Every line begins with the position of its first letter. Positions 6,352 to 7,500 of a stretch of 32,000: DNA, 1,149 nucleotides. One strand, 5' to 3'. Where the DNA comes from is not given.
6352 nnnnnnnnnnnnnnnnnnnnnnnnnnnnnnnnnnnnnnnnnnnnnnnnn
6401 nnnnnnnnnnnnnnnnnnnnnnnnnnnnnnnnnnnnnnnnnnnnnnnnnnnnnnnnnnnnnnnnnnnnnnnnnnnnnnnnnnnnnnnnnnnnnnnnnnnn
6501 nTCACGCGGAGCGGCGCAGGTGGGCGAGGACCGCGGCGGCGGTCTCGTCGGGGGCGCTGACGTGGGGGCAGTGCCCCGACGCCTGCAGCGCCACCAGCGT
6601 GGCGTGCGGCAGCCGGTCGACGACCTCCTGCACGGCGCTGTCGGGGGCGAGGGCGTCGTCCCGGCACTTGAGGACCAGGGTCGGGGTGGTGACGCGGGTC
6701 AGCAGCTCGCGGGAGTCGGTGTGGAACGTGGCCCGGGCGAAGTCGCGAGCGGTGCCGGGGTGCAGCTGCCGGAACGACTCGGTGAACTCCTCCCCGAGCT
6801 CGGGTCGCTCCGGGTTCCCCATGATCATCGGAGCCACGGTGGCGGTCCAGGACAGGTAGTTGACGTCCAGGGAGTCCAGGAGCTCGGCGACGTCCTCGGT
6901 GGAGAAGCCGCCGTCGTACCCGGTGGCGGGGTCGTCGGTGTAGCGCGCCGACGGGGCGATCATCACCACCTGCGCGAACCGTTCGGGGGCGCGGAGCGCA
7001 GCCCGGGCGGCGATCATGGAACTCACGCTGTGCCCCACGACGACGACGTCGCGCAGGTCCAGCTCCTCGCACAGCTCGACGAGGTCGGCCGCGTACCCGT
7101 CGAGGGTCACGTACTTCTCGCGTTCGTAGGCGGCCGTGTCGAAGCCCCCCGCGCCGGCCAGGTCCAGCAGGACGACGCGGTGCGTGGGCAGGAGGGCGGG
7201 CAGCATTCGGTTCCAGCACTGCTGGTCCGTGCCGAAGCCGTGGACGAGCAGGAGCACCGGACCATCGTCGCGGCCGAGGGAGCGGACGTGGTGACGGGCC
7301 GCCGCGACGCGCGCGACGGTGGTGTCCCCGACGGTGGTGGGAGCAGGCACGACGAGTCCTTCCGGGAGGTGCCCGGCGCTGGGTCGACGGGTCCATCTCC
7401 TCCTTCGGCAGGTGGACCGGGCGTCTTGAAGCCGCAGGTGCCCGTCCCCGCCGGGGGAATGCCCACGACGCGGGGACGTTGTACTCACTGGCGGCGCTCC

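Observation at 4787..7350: RsbQ/KAI2-type hydrolase translationally coupled to a PAS-GGDEF-EAL protein, a small-molecule-gated c-di-GMP module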

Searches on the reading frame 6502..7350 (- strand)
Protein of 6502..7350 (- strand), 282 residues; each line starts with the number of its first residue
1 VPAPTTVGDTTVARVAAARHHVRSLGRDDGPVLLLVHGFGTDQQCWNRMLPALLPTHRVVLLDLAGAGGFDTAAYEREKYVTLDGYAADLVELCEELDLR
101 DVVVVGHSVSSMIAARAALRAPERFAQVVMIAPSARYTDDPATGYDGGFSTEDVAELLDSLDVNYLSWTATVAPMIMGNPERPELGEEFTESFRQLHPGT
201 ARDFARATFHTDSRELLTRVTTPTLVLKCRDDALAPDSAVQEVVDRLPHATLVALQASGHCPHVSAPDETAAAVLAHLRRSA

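Call 6: search_protein_families(library=pfam, proteins=[window:6505-7350:-], max_evalue=0.01)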
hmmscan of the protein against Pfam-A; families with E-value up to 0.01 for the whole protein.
window:6505-7350:- (282 aa): 7 families
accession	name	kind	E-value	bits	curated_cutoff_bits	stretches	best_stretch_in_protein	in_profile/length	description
PF12697.13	Abhydrolase_6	-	1.1e-23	85.5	26.3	1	33-273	1-217/217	Alpha/beta hydrolase family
PF00561.26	Abhydrolase_1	-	6.4e-23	82.1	25.8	1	31-265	1-243/245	alpha/beta hydrolase fold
PF12146.15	Hydrolase_4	-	7.4e-12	45.5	27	1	32-252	6-224/239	Serine aminopeptidase, S33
PF03096.20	Ndr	-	3.1e-05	23.3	23.3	1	30-135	23-134/283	Ndr family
PF06821.19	Ser_hydrolase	-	0.00018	21.9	22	0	79-136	35-93/172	Serine hydrolase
PF00756.26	Esterase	-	0.00044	20.6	22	1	102-135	117-150/251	Putative esterase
PF08386.16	Abhydrolase_4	-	0.00078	20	21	1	219-264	32-77/103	TAP-like protein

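Call 7: search_protein_families(library=ncbifam, proteins=[window:6505-7350:-], max_evalue=0.01)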
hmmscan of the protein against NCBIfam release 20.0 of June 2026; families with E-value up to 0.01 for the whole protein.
window:6505-7350:- (282 aa): 34 families (the best 25 are shown)
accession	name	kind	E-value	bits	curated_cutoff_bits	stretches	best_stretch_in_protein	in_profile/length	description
NF051488.1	bifunc_PcaDC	exception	8.2e-33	114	390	1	21-280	3-252/375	bifunctional 3-oxoadipate enol-lactonase/4-carboxymuconolactone decarboxylase PcaDC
TIGR03056.1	bchO_mg_che_rel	equivalog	8.2e-29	100.5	172.55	2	13-132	11-127/278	alpha/beta fold hydrolase BchO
TIGR02427.1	protocat_pcaD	equivalog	3.8e-26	92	255.85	2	21-137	4-116/251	3-oxoadipate enol-lactonase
NF011457.0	PRK14875.1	equivalog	2.9e-23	82.4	307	1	9-279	111-370/372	acetoin dehydrogenase dihydrolipoyllysine-residue acetyltransferase subunit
TIGR01738.1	bioH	equivalog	7.2e-22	78.2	206.95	1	31-274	5-241/245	pimeloyl-ACP methyl ester esterase BioH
NF051487.1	bifunc_PcaCD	exception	2e-20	73.3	430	1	26-278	168-411/413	bifunctional 4-carboxymuconolactone decarboxylase/3-oxoadipate enol-lactonase PcaCD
TIGR03611.1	RutD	equivalog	2.1e-20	73.2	238.5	2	20-133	3-113/258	pyrimidine utilization protein D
NF050089.1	i_nPHAscl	equivalog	4.8e-18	65.2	300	2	30-133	18-117/288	intracellular short-chain-length polyhydroxyalkanoate depolymerase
NF045632.1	hydroxlase_HsaD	equivalog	7.6e-15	54.6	400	1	11-135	15-139/290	4,5:9,10-diseco-3-hydroxy-5,9,17-trioxoandrosta-1(10),2-diene-4-oate hydrolase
TIGR03695.1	menH_SHCHC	equivalog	2.7e-14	53.2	208.55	1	30-131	2-102/252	2-succinyl-6-hydroxy-2,4-cyclohexadiene-1-carboxylate synthase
NF002938.0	PRK03592.1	equivalog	1.4e-13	50.9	241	1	14-134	16-130/298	haloalkane dehalogenase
NF002043.0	PRK00870.1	subfamily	2.5e-11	43.5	265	1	19-280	35-300/302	haloalkane dehalogenase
TIGR01250.1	pro_imino_pep_2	subfamily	4.9e-11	42.7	167.65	2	19-130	13-126/288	proline iminopeptidase-family hydrolase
NF052610.1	macro_16_ester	equivalog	6.5e-11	42.1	420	2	23-140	16-134/281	alpha/beta fold macrolide esterase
NF004514.1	PRK05855.1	equivalog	3.9e-10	38.9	455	1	16-112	8-103/578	SDR family oxidoreductase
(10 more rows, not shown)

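Call 8: search_solved_structures(query=window:6505-7350:-, max_evalue=0.001, show_alignments=2)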
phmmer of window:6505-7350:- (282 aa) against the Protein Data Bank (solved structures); distinct sequences matched with E-value up to 0.001: 306 (the best 60 are shown).
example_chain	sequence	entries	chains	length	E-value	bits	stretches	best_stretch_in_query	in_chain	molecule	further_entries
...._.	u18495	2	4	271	7.3e-70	238.9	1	18-277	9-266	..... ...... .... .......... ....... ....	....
3qvm_A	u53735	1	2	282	2.2e-52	181.6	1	19-266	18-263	Olei00960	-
5z7w_A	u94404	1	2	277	7.4e-50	173.3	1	16-280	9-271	Hyposensitive to light 1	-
5dnu_A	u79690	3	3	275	9.2e-49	169.7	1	13-280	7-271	ShKAI2iB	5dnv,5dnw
8vcz_A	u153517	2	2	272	1.5e-48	169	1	18-280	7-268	Probable esterase D14L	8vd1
5z9h_A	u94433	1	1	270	5.1e-48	167.3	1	18-280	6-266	Probable esterase KAI2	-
7k2z_A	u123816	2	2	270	5.8e-48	167.1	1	18-279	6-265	PsKAI2B protein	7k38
8y9o_A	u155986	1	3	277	6.5e-48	166.9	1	16-280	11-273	Probable esterase KAI2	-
3w06_A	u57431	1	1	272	7e-48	166.8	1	17-280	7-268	Hydrolase, alpha/beta fold family protein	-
4hrx_A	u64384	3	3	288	7.4e-48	166.7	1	16-280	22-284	Hydrolase, alpha/beta fold family protein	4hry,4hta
4ih1_A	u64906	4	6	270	7.4e-48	166.7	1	18-280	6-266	Hydrolase, alpha/beta fold family protein | Probable esterase KAI2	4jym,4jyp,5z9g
8zvn_A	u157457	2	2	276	8.1e-48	166.6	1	18-280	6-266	Probable esterase KAI2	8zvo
8u33_A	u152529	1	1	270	3.7e-47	164.4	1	18-280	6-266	Probable esterase KAI2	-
8u2l_A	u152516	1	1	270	7.1e-47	163.5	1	18-280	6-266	KARRIKIN INSENSITIVE 2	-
7f5w_A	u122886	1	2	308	8.1e-47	163.3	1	21-273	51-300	High tillering and dwarf 2 protein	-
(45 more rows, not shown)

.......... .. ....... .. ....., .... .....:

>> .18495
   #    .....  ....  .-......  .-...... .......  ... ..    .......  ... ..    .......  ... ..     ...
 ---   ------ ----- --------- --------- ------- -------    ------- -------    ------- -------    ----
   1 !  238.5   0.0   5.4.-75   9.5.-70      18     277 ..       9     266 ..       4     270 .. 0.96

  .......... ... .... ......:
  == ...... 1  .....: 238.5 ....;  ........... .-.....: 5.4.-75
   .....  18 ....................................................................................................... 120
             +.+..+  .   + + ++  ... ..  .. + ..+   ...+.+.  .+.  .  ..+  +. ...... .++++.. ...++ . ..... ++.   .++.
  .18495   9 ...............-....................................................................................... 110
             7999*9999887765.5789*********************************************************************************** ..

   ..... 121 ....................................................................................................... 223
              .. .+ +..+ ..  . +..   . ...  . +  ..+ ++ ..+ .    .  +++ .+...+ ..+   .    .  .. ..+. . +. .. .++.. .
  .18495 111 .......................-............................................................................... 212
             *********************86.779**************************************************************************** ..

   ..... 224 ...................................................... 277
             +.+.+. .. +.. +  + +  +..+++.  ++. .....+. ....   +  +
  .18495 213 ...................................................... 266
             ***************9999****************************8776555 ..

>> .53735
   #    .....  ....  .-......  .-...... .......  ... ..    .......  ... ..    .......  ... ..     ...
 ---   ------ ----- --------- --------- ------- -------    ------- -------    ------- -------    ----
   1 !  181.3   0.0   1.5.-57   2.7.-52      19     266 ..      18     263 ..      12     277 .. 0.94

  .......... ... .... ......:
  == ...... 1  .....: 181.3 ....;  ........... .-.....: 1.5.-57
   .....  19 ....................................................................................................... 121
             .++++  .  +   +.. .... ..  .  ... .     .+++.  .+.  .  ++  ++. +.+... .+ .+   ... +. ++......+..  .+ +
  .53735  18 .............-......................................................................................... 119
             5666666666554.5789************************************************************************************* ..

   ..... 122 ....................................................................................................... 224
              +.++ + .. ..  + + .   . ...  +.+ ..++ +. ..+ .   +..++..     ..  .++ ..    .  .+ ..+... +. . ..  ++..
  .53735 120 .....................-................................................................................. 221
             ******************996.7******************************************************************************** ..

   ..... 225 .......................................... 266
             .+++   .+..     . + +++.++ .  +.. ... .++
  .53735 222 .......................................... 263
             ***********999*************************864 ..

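Call 18: find_related_loci(query=window:6505-7350:-, collection=genome_contigs, flank=6000)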
Query window:6505-7350:- (282 aa) in genome_contigs; peptide patterns used: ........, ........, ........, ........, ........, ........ (x = any residue, [..] = any of these).
151 stretches matched a pattern; 40 encode a relative of the query (tblastn E <= 1e-3); 40 distinct loci.
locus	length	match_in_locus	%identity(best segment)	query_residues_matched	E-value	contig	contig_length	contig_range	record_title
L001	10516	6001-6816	77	1-278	1e-137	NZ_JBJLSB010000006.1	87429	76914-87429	Kineococcus sp. SYSU DK010 NODE_6_length_87429_cov_37.028419, whole genome shotgun sequence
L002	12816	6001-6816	77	1-278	4e-129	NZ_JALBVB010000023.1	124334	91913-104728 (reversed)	Kineococcus sp. TRM81007 596, whole genome shotgun sequence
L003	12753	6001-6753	84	15-265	5e-128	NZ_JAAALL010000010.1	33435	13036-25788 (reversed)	Kineococcus vitellinus strain T13 NODE_10_length_33435_cov_11.226672, whole genome shotgun sequence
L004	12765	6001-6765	76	16-270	3e-127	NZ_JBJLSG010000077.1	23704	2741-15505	Kineococcus sp. SYSU DK005 NODE_77_length_23704_cov_29.314077, whole genome shotgun sequence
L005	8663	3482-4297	76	1-278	3e-127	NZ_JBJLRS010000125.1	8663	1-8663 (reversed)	Kineococcus sp. SYSU DK019 NODE_125_length_8663_cov_28.691425, whole genome shotgun sequence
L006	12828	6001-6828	75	4-278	5e-119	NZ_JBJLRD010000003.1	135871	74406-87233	Kineococcus gypseus strain CCTCC AA 2013232 NODE_3_length_135871_cov_24.970702, whole genome shotgun sequence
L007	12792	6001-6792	54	17-280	9e-91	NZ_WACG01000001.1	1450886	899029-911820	Arthrobacter koreensis strain DSM 16760 Scaffold1_1, whole genome shotgun sequence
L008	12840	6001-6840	51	2-281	1e-90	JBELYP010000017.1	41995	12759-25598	MAG: Arthrobacter sp. isolate 241_Sum.2 NODE_17_length_41995_cov_9.858104, whole genome shotgun sequence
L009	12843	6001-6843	54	1-281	4e-90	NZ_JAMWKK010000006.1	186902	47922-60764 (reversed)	Arthrobacter koreensis strain Gar CS 10 contig00006, whole genome shotgun sequence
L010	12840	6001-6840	51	2-281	7e-90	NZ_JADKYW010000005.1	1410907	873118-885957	Arthrobacter gandavensis strain SR10_MTCC 25325 NODE_7_length_1410829_cov_137.092194, whole genome shotgun sequence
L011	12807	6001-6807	53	8-278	3e-89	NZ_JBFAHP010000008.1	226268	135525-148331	Streptomyces sp. NPDC050732 NPDC050732_119_A11.ctg-0008, whole genome shotgun sequence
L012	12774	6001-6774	55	19-278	4e-88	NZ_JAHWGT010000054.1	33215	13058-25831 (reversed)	Streptomyces sp. DH12 NODE_54_length_33215_cov_19.848495/1-33215, whole genome shotgun sequence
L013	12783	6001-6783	54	19-280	9e-88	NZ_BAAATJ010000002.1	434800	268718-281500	Streptomyces glaucosporus strain JCM 6921 sequence02, whole genome shotgun sequence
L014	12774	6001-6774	54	19-276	6e-88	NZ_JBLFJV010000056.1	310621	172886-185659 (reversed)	Streptomyces sp. CWNU-52B platanus_K_17_124_56, whole genome shotgun sequence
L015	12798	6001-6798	51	15-282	3e-86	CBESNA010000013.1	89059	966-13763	MAG TPA_asm: uncultured Acidimicrobiia bacterium isolate SRR7614695_binner12_Refined_79 genome assembly, contig: ERZ2508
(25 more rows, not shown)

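Call 30: find_encoding_contigs(protein=window:6502-7350:-, flank=8000, max_places=4)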
Protein window:6502-7350:- (282 aa): 23 contigs read that carry it; 1 place shown.
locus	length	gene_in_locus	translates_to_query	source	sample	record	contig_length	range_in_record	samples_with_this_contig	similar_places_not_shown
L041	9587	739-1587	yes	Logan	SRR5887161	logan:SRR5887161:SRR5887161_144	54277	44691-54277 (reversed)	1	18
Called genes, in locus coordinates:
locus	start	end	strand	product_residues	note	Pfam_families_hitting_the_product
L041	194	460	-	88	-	-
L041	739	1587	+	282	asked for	PF00561:Abhydrolase_1, PF12146:Hydrolase_4, PF12697:Abhydrolase_6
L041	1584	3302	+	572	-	PF00989:PAS (weak), PF08448:PAS_4 (faint), PF13188:PAS_8 (weak), PF00990:GGDEF, PF00563:EAL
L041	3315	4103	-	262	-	PF08220:HTH_DeoR, PF08279:HTH_11 (weak), PF00455:DeoRC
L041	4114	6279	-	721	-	PF07005:SBD_N, PF17042:NBD_C, PF04166:PdxA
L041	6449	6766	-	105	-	-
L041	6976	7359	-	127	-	-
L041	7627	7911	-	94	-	-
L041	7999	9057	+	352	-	PF12787:EcsC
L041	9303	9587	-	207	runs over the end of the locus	-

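Call 41: find_homologous_proteins(query=window:6505-7350:-, max_evalue=1e-20)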
Query window:6505-7350:- (282 aa): 3815 proteins with E <= 1e-20 among 8000 candidates; the best 120 are listed.
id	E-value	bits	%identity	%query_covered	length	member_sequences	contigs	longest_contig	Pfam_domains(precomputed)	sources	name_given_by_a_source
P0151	2.9e-180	616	99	100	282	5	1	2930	PF12697.14,PF00561.27,PF12146.16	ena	-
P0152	6.7e-138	477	84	93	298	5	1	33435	PF12697.14,PF03096.21,PF00561.27,PF12146.16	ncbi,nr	ncbi:alpha/beta fold hydrolase [Kineococcus sp. T13]|nr:alpha/beta fold hydrolase [Kineococcus vitel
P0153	1.5e-136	472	77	99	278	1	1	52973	PF12697.14,PF03096.21,PF00561.27,PF12146.16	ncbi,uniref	ncbi:alpha/beta fold hydrolase [Kineococcus sp. SYSU DK003]|uniref:alpha/beta fold hydrolase n=1 Tax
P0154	9.8e-136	470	83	92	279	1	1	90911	PF12697.14,PF03096.21,PF00561.27,PF12146.16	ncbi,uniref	ncbi:alpha/beta fold hydrolase [Kineococcus sp. SYSU DK006]|uniref:alpha/beta fold hydrolase n=1 Tax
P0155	1.4e-135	469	80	99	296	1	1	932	PF12697.14,PF00561.27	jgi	jgi:sigma-B regulation protein RsbQ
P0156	2.5e-135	468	78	98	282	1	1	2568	PF12697.14,PF00561.27,PF12146.16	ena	-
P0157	8.1e-135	467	75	100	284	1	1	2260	PF12697.14,PF00561.27,PF12146.16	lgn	-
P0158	1.6e-133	462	80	93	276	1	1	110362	PF12697.14,PF00561.27,PF12146.16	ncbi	ncbi:alpha/beta hydrolase [Kineococcus sp. NUM-3379]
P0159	1.6e-130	453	79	90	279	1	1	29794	PF12697.14,PF00561.27,PF12146.16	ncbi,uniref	ncbi:alpha/beta hydrolase [Kineococcus glutinatus]|uniref:Alpha/beta hydrolase n=1 Tax=Kineococcus g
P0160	2.8e-130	452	78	92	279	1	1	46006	PF12697.14,PF00561.27,PF06821.20,PF12146.16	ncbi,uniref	ncbi:alpha/beta fold hydrolase [Kineococcus sp. G2]|uniref:alpha/beta fold hydrolase n=1 Tax=Kineoco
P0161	9.4e-130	450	78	92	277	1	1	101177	PF12697.14,PF03096.21,PF00561.27,PF12146.16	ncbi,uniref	ncbi:alpha/beta fold hydrolase [Kineococcus sp. SYSU DK004]|uniref:alpha/beta fold hydrolase n=1 Tax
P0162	1.3e-129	450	78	93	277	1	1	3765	PF12697.14,PF00561.27,PF12146.16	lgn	-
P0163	2.0e-129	449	76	98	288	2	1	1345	PF12697.14,PF03096.21,PF00561.27,PF12146.16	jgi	-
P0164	6.2e-129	447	76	98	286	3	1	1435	PF12697.14,PF03096.21,PF00561.27,PF12146.16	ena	-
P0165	7.8e-129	447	76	99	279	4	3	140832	PF12697.14,PF00561.27,PF12146.16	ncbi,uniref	ncbi:alpha/beta fold hydrolase [Kineococcus arenarius]|uniref:alpha/beta fold hydrolase n=1 Tax=uncl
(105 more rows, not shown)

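Call 47: predict_structure(alignment_id=A2)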
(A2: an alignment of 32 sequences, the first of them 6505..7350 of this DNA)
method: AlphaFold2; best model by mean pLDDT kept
length: 282 residues; sequences in the alignment: 32
mean_pLDDT: 93.3   pTM: 0.90
mean pLDDT of the five models: 93.3, 93.3, 93.1, 92.5, 90.2
residues with pLDDT >= 90: 248; 70-90: 20; 50-70: 12; < 50: 2
segments of 3 or more residues with pLDDT < 50: none
pLDDT, mean of each block of 10 residues (from residue 1): 52 79 97 94 95 98 94 95 97 97 98 99 98 97 95 95 92 88 92 93 95 98 98 94 97 96 97 96 75
secondary structure, 60 per line:
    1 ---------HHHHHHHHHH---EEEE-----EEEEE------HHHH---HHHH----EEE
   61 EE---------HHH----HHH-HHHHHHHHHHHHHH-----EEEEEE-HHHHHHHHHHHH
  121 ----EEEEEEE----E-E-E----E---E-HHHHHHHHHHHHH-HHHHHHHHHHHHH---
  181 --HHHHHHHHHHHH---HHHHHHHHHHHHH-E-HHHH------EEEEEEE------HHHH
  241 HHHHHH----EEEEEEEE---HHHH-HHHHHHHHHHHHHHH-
elements in order: H10-19 E23-26 E32-36 H43-46 H50-53 E58-62 H83-96 E102-107 H109-120 E125-131 H151-163 H165-177 H183-194 H198-210 H214-217 E224-230 H237-246 E251-258 H262-265 H267-281

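Call 50: fold_search(model_id=the predicted structure, library=pdb)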
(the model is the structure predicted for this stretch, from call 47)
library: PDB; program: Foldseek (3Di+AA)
matches with E <= 10: 1963; with E <= 0.001: 1773
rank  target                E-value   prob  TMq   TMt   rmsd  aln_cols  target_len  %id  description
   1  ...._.                5.1e-32  1.00  0.92  0.95   1.4       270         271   40  Crystal structure of RsbQ (released 2005-02-01)
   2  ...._B                4.5e-31  1.00  0.91  0.95   1.7       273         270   40  Crystal structure of RsbQ (released 2005-02-01)
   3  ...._A                5.7e-31  1.00  0.91  0.96   1.5       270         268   40  Crystal structure of RsbQ inhibited by PMSF (released 2005-02-01)
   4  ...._B                3.3e-30  1.00  0.88  0.94   2.0       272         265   39  Crystal structure of RsbQ inhibited by PMSF (released 2005-02-01)
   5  3qvm_A                5.3e-30  1.00  0.91  0.93   1.5       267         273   35  The structure of olei00960, a hydrolase from Oleispira antarctica (released 2011-04-13)
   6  3qvm_B                1.0e-29  1.00  0.90  0.91   1.4       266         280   34  The structure of olei00960, a hydrolase from Oleispira antarctica (released 2011-04-13)
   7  7ukb                  1.5e-28  1.00  0.88  0.94   1.6       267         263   33  Ancestral reconstruction of a plant alpha/beta-hydrolase (released 2023-04-05)
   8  6azb_A                1.5e-28  1.00  0.88  0.94   1.8       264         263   32  Crystal structure of Physcomitrella patens KAI2-like E (released 2019-02-06)
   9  5dj5_A                1.7e-28  1.00  0.88  0.93   1.5       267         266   34  Crystal structure of rice DWARF14 in complex with synthetic strigolactone GR24 (released 2015-10-28)
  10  4ih1                  2.6e-28  1.00  0.89  0.93   1.7       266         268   33  Crystal structure of Karrikin Insensitive 2 (KAI2) from Arabidopsis thaliana (released 2013-01-30)
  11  4dnp                  2.8e-28  1.00  0.87  0.94   1.5       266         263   33  Crystal Structure of DAD2 (released 2012-11-14)
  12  4ih9_A                3.2e-28  1.00  0.86  0.91   1.6       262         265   34  Crystal structure of rice DWARF14 (D14) (released 2013-01-30)
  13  5z9h                  3.2e-28  1.00  0.88  0.93   1.8       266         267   33  Crystal structure of KAI2_ply2(A219V) (released 2018-08-22)
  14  5z7w_B                4.5e-28  1.00  0.88  0.92   1.8       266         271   34  Crystal structure of Striga hermonthica HTL1 (ShHTL1) (released 2018-08-29)
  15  8vcz                  5.1e-28  1.00  0.89  0.93   1.7       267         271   32  Crystal Structure of KAI2 from Oryza sativa (released 2024-07-31)
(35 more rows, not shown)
